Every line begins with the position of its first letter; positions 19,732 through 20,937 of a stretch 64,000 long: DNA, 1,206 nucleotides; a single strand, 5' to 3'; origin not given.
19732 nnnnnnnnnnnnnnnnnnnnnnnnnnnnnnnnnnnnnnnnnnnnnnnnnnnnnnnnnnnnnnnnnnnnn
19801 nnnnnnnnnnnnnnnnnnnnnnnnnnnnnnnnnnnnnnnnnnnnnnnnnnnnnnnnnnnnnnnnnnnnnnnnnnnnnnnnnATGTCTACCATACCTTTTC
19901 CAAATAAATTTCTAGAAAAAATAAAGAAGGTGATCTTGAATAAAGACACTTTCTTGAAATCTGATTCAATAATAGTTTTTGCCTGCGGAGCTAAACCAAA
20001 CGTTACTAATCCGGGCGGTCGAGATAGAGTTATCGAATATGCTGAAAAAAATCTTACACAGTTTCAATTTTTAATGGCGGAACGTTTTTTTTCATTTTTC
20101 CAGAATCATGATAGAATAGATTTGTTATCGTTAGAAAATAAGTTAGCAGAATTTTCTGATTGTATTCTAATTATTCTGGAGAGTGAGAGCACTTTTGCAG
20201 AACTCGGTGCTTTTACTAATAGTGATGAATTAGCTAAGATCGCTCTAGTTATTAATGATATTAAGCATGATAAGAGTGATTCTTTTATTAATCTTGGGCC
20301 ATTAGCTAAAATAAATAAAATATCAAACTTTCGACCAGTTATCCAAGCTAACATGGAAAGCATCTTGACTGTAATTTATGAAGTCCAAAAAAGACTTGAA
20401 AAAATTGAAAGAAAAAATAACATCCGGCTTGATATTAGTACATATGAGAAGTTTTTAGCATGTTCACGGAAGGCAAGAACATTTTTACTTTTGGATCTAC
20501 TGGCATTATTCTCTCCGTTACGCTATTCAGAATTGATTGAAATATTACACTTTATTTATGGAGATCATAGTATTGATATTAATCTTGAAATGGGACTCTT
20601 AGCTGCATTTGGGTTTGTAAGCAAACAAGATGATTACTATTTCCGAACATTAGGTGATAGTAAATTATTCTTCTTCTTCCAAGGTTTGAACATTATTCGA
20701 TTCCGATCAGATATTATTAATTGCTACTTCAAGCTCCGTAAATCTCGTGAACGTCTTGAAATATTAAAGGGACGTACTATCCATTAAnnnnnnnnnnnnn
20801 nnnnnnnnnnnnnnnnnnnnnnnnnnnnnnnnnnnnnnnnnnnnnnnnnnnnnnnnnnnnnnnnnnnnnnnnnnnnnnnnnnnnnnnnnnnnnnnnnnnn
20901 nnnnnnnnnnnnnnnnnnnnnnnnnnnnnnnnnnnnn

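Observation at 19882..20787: Effector candidate: NDT-like Rossmann domain fused to a wHTH-like C-terminus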

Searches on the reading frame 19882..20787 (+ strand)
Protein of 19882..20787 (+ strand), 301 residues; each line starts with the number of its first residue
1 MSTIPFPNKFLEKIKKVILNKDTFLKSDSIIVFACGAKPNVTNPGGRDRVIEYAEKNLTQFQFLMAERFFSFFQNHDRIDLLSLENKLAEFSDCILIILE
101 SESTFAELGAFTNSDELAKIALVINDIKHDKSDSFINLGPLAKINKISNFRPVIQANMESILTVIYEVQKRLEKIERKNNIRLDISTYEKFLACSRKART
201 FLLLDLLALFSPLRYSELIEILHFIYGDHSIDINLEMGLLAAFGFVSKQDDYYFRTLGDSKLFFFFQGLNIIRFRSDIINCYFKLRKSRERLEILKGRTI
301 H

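Call 3: search_protein_families(library=pfam, proteins=[window:19882-20787:+], max_evalue=1)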
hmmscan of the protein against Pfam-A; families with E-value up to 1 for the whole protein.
window:19882-20787:+ (301 aa): 1 family
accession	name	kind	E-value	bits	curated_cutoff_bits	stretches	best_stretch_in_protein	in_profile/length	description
PF19685.4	DUF6187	-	0.017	15.7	25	1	78-152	5-79/141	Family of unknown function (DUF6187)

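Call 4: search_protein_families(library=padloc, proteins=[window:19882-20787:+], max_evalue=1)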
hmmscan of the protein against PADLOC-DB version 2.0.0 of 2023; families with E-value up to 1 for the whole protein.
window:19882-20787:+ (301 aa): 4 families
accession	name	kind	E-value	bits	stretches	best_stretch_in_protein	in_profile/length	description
PDLC02928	NDT_II-A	-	6.5e-48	161.6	1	13-286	5-271/279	-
PDLC02930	NDT_II-A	-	6.4e-33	112.5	1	9-281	6-268/272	-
PDLC02929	NDT_II-A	-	0.0019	16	1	92-171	108-189/199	-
PDLC03558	REase_II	-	0.0036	14.7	1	67-129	203-263/293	Type II restriction enzyme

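Call 5: search_protein_families(library=ncbifam, proteins=[window:19882-20787:+], max_evalue=1)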
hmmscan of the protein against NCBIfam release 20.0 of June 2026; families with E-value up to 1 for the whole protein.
window:19882-20787:+ (301 aa): 2 families
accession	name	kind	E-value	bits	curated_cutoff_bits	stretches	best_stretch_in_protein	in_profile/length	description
NF038232.1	STM3845_fam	equivalog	6.5e-51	173.6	100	1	23-280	3-275/277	retron St85 family effector protein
NF009777.0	PRK13276.1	equivalog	0.11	12.3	259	1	81-178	115-207/224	iron-sulfur cluster repair di-iron protein ScdA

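Call 9: search_solved_structures(query=window:19882-20787:+, max_evalue=1, show_alignments=3)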
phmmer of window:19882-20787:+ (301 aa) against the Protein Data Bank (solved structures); distinct sequences matched with E-value up to 1: 5.
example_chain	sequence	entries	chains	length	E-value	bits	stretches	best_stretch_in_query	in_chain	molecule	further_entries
7v9x_C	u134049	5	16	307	6.5e-13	52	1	29-280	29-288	retron St85 family effector protein | Retron Ec86 putative ribosyltransferase/DNA-binding protein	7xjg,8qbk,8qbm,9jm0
8qbl_G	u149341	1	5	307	4e-12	49.4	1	29-280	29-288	Retron Ec86 putative ribosyltransferase/DNA-binding protein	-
9h3g_BT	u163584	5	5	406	0.27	13.9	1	102-180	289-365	Large ribosomal subunit protein uL4z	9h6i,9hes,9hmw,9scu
2gkn_A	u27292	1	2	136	0.28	13.8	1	250-282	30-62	Hemoglobin-like protein HbN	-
2gln_A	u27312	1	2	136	0.83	12.3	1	250-280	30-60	Hemoglobin-like protein HbN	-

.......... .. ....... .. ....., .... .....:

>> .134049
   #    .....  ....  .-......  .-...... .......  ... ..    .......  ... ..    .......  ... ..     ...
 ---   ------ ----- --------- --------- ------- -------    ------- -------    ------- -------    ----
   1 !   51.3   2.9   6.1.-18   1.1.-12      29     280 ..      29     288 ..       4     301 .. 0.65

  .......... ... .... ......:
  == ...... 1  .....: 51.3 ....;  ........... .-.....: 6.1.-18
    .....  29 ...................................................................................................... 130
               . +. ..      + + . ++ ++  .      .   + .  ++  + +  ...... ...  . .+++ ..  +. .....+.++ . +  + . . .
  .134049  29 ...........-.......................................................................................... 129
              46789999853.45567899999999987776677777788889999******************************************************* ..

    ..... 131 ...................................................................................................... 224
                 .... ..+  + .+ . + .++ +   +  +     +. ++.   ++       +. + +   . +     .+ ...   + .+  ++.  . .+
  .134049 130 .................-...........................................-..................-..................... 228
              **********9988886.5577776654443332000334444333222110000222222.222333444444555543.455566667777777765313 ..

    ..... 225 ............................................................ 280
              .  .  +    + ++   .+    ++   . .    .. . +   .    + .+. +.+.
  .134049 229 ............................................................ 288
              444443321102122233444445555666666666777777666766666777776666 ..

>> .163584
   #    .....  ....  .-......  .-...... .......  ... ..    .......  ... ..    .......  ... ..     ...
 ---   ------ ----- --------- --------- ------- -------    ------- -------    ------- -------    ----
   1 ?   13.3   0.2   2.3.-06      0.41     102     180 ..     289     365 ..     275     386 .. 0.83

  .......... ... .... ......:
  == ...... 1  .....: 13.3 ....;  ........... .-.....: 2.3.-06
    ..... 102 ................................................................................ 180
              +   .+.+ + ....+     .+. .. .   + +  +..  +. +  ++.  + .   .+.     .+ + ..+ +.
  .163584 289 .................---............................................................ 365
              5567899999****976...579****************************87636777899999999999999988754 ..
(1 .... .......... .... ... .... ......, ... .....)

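Call 14: find_homologous_proteins(query=window:19882-20787:+, max_evalue=0.001)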
Query window:19882-20787:+ (301 aa): 311 proteins with E <= 0.001 among 4154 candidates; the best 120 are listed.
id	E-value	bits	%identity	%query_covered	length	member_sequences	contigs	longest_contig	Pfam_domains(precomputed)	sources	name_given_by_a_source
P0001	4.9e-179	612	100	94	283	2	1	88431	PF28093.1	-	-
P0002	3.9e-110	386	61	98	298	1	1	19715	PF28093.1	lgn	-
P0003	2.6e-99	350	56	98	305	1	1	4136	PF28093.1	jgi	jgi:hypothetical protein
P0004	9.6e-82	293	49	98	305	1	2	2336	PF28093.1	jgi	-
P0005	5.7e-80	287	48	97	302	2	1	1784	PF28093.1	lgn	-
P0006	2.4e-79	285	49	98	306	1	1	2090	PF28093.1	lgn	-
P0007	2.6e-78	281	49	97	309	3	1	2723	PF28093.1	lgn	-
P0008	5.1e-77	277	47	96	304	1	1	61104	PF28093.1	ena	-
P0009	6.3e-77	277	46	93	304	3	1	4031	PF28093.1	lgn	-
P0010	2.9e-76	275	47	99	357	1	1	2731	PF28093.1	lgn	-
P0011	4.6e-76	274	49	95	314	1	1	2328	PF28093.1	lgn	-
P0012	6.2e-76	274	47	97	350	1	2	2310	PF28093.1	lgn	-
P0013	8.3e-76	273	48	94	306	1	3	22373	PF28093.1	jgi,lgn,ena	-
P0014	5.0e-75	271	46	95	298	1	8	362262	PF28093.1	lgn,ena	-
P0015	5.1e-75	271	48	96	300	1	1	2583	PF28093.1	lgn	-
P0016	6.7e-73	264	46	98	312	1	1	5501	PF28093.1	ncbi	-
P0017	9.8e-73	263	44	97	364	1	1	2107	PF28093.1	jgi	jgi:hypothetical protein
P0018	1.6e-72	262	42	98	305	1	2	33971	PF28093.1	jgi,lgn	-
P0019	1.0e-70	256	46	96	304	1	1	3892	PF28093.1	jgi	jgi:hypothetical protein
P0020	1.6e-70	256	44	96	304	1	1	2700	PF28093.1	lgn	-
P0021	2.7e-69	252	44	89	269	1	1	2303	PF28093.1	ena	-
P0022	4.9e-67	244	49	83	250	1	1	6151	PF28093.1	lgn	-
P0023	1.3e-66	243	46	90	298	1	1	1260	PF28093.1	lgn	-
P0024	1.0e-64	237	43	92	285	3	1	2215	PF28093.1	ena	-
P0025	1.4e-64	236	45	92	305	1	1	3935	PF28093.1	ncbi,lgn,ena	-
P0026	2.2e-63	232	43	93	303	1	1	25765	PF28093.1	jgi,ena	-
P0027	4.8e-63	231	42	97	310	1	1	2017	PF28093.1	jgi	-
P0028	4.5e-61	225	40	95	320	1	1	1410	PF28093.1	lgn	-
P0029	1.3e-59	220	39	93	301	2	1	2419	PF28093.1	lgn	-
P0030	2.6e-58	216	39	97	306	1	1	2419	PF28093.1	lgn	-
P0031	1.4e-57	213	37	96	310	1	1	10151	PF28093.1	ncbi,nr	ncbi:MAG: retron St85 family effector protein [Planctomycetota bacterium]|nr:retron St85 family effe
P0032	3.4e-57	212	40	95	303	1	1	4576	PF28093.1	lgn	-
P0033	7.4e-57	211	38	99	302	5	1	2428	PF28093.1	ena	-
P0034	2.0e-56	210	43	82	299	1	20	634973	PF28093.1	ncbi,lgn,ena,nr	ncbi:MAG: hypothetical protein CMF23_14115 [Ignavibacteriae bacterium]|nr:hypothetical protein [Igna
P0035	1.9e-52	197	38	92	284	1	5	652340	PF28093.1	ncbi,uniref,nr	ncbi:retron St85 family effector protein [Roseivirga pacifica]|uniref:retron St85 family effector pr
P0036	2.6e-52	196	38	93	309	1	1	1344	PF28093.1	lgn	-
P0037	9.7e-52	194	40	88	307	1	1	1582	PF28093.1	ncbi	-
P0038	4.6e-51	192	38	99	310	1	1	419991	PF28093.1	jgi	jgi:hypothetical protein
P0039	2.4e-50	190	35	99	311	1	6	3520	PF28093.1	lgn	-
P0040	1.1e-49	187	39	91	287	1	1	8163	PF28093.1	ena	-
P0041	2.8e-49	186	37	96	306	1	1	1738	PF28093.1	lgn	-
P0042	6.0e-49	185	41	91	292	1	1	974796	PF28093.1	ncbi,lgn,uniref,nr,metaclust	ncbi:hypothetical protein SAMN05660337_1678 [Maridesulfovibrio ferrireducens]|uniref:Uncharacterized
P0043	4.9e-47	179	42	90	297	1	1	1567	PF28093.1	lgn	-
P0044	7.1e-47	178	36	98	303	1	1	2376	PF28093.1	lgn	-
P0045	1.1e-46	178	40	94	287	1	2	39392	PF28093.1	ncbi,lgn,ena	-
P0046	3.1e-46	176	36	96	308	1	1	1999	PF28093.1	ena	-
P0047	8.3e-46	175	42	74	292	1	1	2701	PF28093.1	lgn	-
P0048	9.0e-46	175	37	91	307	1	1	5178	PF28093.1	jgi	jgi:hypothetical protein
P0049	9.4e-46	175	38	90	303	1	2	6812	PF28093.1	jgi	jgi:hypothetical protein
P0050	1.5e-45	174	36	98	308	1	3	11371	PF28093.1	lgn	-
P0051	1.7e-45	174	38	95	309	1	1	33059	PF28093.1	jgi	jgi:hypothetical protein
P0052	3.6e-44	169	35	94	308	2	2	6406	PF28093.1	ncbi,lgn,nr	ncbi:MAG: retron St85 family effector protein [Verrucomicrobiae bacterium]|nr:retron St85 family eff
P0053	2.0e-43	167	33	94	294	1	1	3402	PF28093.1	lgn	-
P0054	7.5e-43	165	38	98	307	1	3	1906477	PF28093.1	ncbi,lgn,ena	-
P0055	1.8e-41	161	38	89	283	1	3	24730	PF28093.1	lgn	-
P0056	3.4e-41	160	37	83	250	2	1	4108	PF28093.1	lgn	-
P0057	5.0e-41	159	40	83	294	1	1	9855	PF28093.1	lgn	-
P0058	2.5e-38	150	38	78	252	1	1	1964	PF28093.1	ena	-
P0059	2.3e-37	147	37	81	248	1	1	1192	PF28093.1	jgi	jgi:hypothetical protein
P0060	2.9e-28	117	36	76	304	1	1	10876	PF28093.1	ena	-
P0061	3.3e-28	117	36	73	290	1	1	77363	PF28093.1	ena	-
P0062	7.9e-26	109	36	76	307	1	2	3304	PF28093.1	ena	-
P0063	5.3e-23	100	33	83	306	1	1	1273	PF28093.1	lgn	-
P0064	7.0e-23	100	30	93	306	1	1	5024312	PF28093.1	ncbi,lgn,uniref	ncbi:retron St85 family effector protein [Microbulbifer sp. SSSA007]|uniref:retron St85 family effec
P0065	9.9e-23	99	29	82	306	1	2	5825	PF28093.1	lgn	-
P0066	3.9e-22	97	32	75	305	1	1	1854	PF28093.1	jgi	jgi:hypothetical protein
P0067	6.4e-22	96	30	90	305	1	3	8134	PF28093.1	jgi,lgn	-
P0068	7.0e-22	96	28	83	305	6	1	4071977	PF28093.1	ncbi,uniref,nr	ncbi:retron St85 family effector protein [Gallaecimonas mangrovi]|uniref:retron St85 family effector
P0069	1.4e-21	95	33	77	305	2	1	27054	PF28093.1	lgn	-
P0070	1.4e-21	95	33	76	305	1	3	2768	PF28093.1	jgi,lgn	-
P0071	1.6e-21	95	38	64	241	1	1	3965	PF28093.1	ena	-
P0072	6.0e-21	93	30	76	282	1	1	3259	PF28093.1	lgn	-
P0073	1.5e-14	72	39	40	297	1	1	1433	PF28093.1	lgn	-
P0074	4.5e-14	71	41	40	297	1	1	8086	PF28093.1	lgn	-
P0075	9.2e-14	70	35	54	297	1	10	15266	PF28093.1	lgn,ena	-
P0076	9.2e-14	70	35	54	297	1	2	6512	PF28093.1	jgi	jgi:hypothetical protein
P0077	1.5e-13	69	35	51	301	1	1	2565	PF28093.1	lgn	-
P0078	1.8e-13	69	34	55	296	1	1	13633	PF28093.1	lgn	-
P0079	2.6e-13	68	39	46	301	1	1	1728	PF28093.1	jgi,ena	jgi:hypothetical protein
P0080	4.1e-13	68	37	54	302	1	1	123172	PF28093.1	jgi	jgi:uncharacterized protein YlbG (UPF0298 family)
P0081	5.3e-13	67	35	49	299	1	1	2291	PF28093.1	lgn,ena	-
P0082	8.9e-13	66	40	40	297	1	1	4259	PF28093.1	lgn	-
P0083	1.0e-12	66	35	54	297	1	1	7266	PF28093.1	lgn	-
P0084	1.2e-12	66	35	45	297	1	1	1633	PF28093.1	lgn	-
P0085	1.3e-12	66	39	40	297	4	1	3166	PF28093.1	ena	-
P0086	1.6e-12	66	38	47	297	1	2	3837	PF28093.1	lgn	-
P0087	1.6e-12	66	39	40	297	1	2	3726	PF28093.1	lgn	-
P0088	1.6e-12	66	39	40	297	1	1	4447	PF28093.1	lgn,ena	-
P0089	1.7e-12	65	42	42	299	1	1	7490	PF28093.1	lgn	-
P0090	1.7e-12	65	38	40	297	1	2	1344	PF28093.1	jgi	jgi:hypothetical protein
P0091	1.7e-12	65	38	40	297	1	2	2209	PF28093.1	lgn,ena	-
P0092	1.8e-12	65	38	40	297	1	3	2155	PF28093.1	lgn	-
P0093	1.9e-12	65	32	68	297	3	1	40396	PF28093.1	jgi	-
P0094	1.9e-12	65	35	45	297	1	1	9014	PF28093.1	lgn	-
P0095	2.0e-12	65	38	40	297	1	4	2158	PF28093.1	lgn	-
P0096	2.1e-12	65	38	40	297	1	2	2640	PF28093.1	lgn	-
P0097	2.4e-12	65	37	46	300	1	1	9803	PF28093.1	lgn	-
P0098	2.4e-12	65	39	38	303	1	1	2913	PF28093.1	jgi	-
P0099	2.6e-12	65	39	40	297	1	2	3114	PF28093.1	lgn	-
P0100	2.7e-12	65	45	29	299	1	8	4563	PF28093.1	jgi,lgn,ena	jgi:hypothetical protein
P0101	2.9e-12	65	32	66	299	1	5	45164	PF28093.1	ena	-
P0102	2.9e-12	65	28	62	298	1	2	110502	PF28093.1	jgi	jgi:hypothetical protein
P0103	3.1e-12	65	29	70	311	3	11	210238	PF28093.1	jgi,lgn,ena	jgi:hypothetical protein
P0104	3.1e-12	65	38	40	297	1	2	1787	PF28093.1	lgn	-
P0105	3.4e-12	65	36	46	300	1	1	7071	PF28093.1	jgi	-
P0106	3.5e-12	64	29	66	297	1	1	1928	PF28093.1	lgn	-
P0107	3.9e-12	64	35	49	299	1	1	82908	PF28093.1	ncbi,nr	ncbi:MAG: retron St85 family effector protein [Flavobacteriaceae bacterium]|nr:retron St85 family ef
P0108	4.3e-12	64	31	70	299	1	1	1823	PF28093.1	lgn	-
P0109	4.6e-12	64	38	40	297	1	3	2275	PF28093.1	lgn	-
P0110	4.7e-12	64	38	40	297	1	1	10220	PF28093.1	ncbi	-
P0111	4.7e-12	64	27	82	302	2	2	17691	PF28093.1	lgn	-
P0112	5.1e-12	64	39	40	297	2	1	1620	PF28093.1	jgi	jgi:hypothetical protein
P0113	5.7e-12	64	36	43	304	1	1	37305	PF28093.1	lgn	-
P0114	6.0e-12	64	38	49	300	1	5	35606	PF28093.1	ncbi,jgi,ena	-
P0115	6.0e-12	64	26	85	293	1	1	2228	PF28093.1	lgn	-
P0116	6.7e-12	64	39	40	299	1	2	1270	PF28093.1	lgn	-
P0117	6.9e-12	64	38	40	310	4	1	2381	PF28093.1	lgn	-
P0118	7.2e-12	63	38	40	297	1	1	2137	PF28093.1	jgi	jgi:hypothetical protein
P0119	8.8e-12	63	33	54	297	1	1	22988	PF28093.1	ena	-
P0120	8.9e-12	63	39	46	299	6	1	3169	PF28093.1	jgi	-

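Call 17: find_related_loci(query=A1, collection=genome_contigs, flank=4000)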
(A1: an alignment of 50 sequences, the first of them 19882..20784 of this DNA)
Query A1 (301 aa) in genome_contigs; peptide patterns used: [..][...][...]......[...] (x = any residue, [..] = any of these).
232 stretches matched a pattern; 187 encode a relative of the query (tblastn E <= 1e-3); the best 80 are kept; 80 distinct loci.
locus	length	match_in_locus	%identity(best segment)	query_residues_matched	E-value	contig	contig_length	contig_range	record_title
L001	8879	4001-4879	46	6-300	3e-83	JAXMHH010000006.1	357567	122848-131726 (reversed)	MAG: bacterium isolate STL-UBA1 C1.96.fa-6, whole genome shotgun sequence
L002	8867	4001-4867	48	7-298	3e-83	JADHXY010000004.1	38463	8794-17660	MAG: Phycisphaerae bacterium isolate BS750m-G65 BS-750m-C1033, whole genome shotgun sequence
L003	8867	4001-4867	44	6-292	5e-73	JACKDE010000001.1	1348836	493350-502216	MAG: Deferribacteres bacterium isolate HK-STAS-KSB1-1 HK-STAS-KSB1-1_1, whole genome shotgun sequence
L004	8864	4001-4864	42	10-299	5e-71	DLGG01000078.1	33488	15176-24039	MAG TPA_asm: Solidesulfovibrio magneticus isolate UBA7700 UBA7700_contig_112, whole genome shotgun sequence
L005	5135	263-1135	37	5-294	3e-64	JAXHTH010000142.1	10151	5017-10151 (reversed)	MAG: Planctomycetota bacterium isolate MAG19_tar_biofilm MAG19_142, whole genome shotgun sequence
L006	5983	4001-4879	39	3-289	2e-57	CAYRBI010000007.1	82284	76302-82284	MAG TPA_asm: uncultured bacterium isolate binchicken_co66_130 genome assembly, contig: NODE_560_length_82284_cov_9.56942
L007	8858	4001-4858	38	4-289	8e-57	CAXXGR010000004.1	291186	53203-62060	MAG: Candidatus Kapaibacterium sp. isolate e0203437-6bf0-458e-9b39-a3b2dce24231 genome assembly, contig: contig_4, whole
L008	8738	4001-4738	43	22-267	2e-56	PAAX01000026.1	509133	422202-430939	MAG: Ignavibacteriae bacterium isolate NAT134 MHASMcontig_966492, whole genome shotgun sequence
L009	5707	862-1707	37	4-284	2e-54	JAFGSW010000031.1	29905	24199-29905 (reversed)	MAG: Spirochaetales bacterium isolate Zod_Metabat.934 k87_4911385, whole genome shotgun sequence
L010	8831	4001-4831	40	18-299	5e-51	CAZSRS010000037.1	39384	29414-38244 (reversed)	MAG TPA_asm: uncultured Desulfovibrionaceae bacterium isolate binchicken_co168_97 genome assembly, contig: NODE_1728_len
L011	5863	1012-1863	35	11-294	4e-50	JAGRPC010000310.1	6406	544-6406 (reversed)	MAG: Verrucomicrobiia bacterium isolate HKST-UBA34 2009_127393, whole genome shotgun sequence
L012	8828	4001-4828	40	24-295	7e-50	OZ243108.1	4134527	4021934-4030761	MAG: uncultured Pseudohongiella sp. isolate 0ff639a2-42d3-4be7-aa56-0e5e94187b21 genome assembly, chromosome: 1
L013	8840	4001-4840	38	8-293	9e-50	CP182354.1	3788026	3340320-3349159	MAG: Desulfovibrio sp. isolate PCE-4 chromosome, complete genome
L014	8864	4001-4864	36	4-295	5e-50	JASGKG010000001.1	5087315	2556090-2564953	MAG: Nibricoccus sp. isolate 5N562 JMF-2111-06-0005.ont.bin.562_0, whole genome shotgun sequence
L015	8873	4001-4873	39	12-295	3e-47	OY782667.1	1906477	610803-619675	MAG: Desulfovibrionaceae bacterium isolate c63d6e66-0b86-4b38-bb75-751bde387f56 genome assembly, chromosome: 1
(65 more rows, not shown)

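Call 26: predict_structure(alignment_id=A1)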
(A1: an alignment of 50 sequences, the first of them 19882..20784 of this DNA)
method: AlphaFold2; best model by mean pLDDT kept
length: 301 residues; sequences in the alignment: 50
mean_pLDDT: 93.3   pTM: 0.88
mean pLDDT of the five models: 93.3, 93.0, 92.7, 92.7, 91.4
residues with pLDDT >= 90: 251; 70-90: 47; 50-70: 3; < 50: 0
segments of 3 or more residues with pLDDT < 50: none
pLDDT, mean of each block of 10 residues (from residue 1): 86 97 93 95 95 95 91 82 86 97 94 95 96 92 98 97 97 94 97 95 97 96 96 94 93 86 95 96 90 88 53
secondary structure, 60 per line:
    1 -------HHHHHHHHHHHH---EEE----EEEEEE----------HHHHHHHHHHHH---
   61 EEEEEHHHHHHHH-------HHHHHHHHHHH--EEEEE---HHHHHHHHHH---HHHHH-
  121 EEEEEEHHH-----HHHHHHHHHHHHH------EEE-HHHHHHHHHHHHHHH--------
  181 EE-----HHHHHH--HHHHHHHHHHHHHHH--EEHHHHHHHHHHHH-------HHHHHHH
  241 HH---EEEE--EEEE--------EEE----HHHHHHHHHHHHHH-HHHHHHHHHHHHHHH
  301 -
elements in order: H8-19 E23-25 E30-35 H46-57 E61-65 H66-73 H81-91 E94-98 H102-111 H115-119 E121-126 H135-147 E154-156 H158-172 H188-193 H196-210 H215-226 H234-242 E246-249 E252-255 E264-266 H271-284 H286-300
